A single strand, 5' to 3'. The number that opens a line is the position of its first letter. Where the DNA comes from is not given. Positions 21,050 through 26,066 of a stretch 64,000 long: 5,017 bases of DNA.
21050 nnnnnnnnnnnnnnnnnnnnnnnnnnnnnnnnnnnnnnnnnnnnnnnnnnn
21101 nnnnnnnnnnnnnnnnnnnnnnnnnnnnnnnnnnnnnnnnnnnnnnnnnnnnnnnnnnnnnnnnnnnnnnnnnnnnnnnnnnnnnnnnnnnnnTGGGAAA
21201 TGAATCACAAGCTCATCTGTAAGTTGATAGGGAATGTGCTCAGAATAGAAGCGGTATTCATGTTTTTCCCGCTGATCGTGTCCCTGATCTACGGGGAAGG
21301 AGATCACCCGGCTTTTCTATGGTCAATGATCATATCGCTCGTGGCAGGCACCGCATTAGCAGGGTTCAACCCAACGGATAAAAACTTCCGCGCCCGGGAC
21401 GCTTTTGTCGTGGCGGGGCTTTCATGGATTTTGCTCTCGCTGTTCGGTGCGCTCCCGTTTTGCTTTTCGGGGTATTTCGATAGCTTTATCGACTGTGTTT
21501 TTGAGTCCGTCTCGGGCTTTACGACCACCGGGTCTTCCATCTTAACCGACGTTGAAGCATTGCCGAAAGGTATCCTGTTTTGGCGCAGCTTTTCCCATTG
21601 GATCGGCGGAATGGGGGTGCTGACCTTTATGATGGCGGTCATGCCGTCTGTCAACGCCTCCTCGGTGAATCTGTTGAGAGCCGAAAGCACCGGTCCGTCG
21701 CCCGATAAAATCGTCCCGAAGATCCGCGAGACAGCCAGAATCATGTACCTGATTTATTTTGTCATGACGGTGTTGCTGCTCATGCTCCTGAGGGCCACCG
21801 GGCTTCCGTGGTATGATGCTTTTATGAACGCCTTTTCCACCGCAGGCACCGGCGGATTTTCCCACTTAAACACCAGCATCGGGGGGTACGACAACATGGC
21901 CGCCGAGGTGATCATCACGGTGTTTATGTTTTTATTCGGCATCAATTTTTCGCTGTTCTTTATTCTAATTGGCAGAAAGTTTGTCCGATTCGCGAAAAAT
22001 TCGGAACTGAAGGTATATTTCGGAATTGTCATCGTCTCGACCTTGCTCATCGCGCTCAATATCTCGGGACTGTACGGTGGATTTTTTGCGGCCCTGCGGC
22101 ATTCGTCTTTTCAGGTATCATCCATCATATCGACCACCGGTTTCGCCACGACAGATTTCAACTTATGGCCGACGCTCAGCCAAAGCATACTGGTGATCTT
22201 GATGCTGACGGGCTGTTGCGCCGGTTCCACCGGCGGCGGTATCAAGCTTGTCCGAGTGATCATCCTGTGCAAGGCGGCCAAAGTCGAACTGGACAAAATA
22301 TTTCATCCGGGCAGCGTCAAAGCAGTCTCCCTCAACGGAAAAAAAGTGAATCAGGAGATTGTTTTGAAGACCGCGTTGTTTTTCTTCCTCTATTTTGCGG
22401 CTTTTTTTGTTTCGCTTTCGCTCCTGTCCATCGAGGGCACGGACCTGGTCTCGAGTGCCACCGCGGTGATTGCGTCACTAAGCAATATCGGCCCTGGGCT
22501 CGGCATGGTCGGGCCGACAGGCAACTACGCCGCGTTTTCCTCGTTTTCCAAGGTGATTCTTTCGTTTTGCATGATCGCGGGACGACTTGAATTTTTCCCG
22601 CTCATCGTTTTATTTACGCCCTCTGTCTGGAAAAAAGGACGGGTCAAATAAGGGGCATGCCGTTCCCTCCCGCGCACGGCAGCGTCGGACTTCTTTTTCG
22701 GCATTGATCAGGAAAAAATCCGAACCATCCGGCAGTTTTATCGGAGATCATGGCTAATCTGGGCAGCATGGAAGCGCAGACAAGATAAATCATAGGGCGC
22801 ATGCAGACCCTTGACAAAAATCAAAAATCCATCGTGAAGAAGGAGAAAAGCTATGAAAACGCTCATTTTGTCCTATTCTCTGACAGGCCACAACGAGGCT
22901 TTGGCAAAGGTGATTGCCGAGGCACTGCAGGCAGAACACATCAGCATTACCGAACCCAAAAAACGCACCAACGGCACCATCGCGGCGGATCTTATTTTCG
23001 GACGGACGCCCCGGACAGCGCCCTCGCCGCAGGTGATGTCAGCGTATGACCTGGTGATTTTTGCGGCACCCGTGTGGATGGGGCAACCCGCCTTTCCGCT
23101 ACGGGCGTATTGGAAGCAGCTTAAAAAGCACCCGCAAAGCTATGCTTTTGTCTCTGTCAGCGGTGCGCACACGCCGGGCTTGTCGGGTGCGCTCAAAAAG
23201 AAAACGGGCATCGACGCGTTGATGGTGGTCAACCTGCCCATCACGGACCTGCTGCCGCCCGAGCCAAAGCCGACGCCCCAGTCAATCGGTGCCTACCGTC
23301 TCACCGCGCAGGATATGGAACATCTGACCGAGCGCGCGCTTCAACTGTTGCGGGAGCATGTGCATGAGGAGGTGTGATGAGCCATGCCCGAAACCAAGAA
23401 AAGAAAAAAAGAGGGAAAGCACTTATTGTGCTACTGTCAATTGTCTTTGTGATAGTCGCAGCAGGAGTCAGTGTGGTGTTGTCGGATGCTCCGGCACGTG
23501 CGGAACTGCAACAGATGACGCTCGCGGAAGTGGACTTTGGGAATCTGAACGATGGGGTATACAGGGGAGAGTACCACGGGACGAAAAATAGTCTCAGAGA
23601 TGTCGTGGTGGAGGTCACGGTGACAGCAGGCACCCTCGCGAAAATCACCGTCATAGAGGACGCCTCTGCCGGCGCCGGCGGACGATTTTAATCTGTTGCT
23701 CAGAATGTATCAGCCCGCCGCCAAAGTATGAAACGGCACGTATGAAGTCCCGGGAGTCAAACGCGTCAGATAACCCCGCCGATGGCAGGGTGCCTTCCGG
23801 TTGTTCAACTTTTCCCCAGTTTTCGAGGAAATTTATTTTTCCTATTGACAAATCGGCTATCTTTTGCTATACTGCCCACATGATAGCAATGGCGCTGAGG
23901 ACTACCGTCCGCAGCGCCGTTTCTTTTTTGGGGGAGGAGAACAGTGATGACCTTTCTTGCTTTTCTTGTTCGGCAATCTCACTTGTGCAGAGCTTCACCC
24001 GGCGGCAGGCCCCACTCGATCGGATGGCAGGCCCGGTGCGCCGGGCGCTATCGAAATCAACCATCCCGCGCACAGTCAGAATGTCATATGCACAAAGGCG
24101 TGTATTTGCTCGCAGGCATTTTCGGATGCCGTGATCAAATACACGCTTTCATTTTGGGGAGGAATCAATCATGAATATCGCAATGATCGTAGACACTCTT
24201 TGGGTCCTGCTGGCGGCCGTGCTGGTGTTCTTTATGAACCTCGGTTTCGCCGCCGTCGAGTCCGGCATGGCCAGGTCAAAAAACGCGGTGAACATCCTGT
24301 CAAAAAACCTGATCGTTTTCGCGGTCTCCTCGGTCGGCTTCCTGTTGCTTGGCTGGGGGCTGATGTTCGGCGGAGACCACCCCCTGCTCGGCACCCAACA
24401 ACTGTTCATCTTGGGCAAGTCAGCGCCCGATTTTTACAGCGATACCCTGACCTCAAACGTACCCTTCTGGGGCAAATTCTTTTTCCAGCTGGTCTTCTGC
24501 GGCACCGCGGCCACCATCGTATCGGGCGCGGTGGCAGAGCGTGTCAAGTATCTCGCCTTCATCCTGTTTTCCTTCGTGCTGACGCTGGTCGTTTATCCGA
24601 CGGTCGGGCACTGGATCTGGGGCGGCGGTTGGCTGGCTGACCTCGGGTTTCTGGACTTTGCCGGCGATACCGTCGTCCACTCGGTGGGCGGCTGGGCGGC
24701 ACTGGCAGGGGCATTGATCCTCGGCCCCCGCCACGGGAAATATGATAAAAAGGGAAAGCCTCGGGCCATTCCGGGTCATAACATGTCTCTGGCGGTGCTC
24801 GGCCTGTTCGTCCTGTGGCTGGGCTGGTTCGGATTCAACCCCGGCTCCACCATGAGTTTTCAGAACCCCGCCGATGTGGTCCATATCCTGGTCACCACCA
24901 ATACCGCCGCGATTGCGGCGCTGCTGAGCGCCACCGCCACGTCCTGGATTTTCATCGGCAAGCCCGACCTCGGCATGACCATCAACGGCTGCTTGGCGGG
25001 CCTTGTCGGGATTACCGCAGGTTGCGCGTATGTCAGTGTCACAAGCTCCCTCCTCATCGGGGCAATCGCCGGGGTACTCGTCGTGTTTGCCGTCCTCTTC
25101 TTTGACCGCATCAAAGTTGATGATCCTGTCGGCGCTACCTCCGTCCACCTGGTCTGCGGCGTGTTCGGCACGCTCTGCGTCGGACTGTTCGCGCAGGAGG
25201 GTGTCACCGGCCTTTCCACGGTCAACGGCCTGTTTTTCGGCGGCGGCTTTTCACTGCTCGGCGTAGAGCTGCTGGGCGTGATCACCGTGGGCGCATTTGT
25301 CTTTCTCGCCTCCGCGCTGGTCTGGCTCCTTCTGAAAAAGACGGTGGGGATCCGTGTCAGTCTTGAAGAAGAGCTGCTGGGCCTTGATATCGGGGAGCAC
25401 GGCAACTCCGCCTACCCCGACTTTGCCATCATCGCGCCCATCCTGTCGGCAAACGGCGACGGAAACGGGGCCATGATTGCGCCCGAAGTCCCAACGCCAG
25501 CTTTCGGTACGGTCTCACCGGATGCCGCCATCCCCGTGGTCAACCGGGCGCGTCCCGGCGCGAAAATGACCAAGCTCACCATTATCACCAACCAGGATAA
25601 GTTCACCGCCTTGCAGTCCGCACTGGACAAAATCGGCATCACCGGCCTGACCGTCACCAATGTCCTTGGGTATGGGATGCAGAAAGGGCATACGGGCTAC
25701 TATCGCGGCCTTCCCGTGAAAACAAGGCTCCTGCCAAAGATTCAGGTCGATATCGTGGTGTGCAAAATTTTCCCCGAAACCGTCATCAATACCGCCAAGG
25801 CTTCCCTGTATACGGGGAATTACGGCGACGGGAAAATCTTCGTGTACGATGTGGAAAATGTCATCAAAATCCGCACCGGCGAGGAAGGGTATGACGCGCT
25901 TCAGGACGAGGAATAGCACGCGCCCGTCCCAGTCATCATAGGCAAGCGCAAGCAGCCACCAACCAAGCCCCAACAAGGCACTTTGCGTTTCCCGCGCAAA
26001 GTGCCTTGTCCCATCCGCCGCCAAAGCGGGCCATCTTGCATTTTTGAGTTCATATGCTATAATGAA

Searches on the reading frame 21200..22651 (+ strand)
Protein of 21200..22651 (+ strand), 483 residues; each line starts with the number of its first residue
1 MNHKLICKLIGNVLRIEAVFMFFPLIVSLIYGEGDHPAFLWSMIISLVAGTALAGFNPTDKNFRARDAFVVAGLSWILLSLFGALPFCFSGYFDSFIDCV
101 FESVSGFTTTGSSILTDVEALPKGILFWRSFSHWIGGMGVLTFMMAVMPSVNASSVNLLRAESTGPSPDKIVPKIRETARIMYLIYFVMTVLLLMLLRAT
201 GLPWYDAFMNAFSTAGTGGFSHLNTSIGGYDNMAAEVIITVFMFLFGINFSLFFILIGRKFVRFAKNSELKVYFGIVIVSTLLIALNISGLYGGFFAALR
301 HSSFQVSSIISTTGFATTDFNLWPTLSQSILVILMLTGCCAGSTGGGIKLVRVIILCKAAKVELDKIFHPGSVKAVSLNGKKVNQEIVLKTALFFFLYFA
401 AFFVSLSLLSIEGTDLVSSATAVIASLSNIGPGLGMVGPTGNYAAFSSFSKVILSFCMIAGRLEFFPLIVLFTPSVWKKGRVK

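Call 48: search_protein_families(library=pfam, proteins=[window:21200-22651:+], max_evalue=0.00001)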
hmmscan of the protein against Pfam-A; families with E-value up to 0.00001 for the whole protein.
window:21200-22651:+ (483 aa): 1 family
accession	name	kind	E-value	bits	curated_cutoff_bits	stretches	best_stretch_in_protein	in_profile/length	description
PF02386.22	TrkH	-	3.2e-61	207.8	27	2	42-266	8-250/502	Cation transport protein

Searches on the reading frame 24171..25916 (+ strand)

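Call 48: search_protein_families(library=pfam, proteins=[window:24171-25916:+], max_evalue=0.00001)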
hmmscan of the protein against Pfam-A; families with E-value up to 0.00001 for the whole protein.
window:24171-25916:+ (581 aa): 2 families
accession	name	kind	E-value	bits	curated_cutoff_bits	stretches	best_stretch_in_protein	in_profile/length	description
PF00909.26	Ammonium_transp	-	4e-119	398.4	23.2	1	10-415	1-399/399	Ammonium Transporter Family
PF00543.27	P-II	-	2.3e-23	82.9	25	1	466-571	1-102/102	Nitrogen regulatory protein P-II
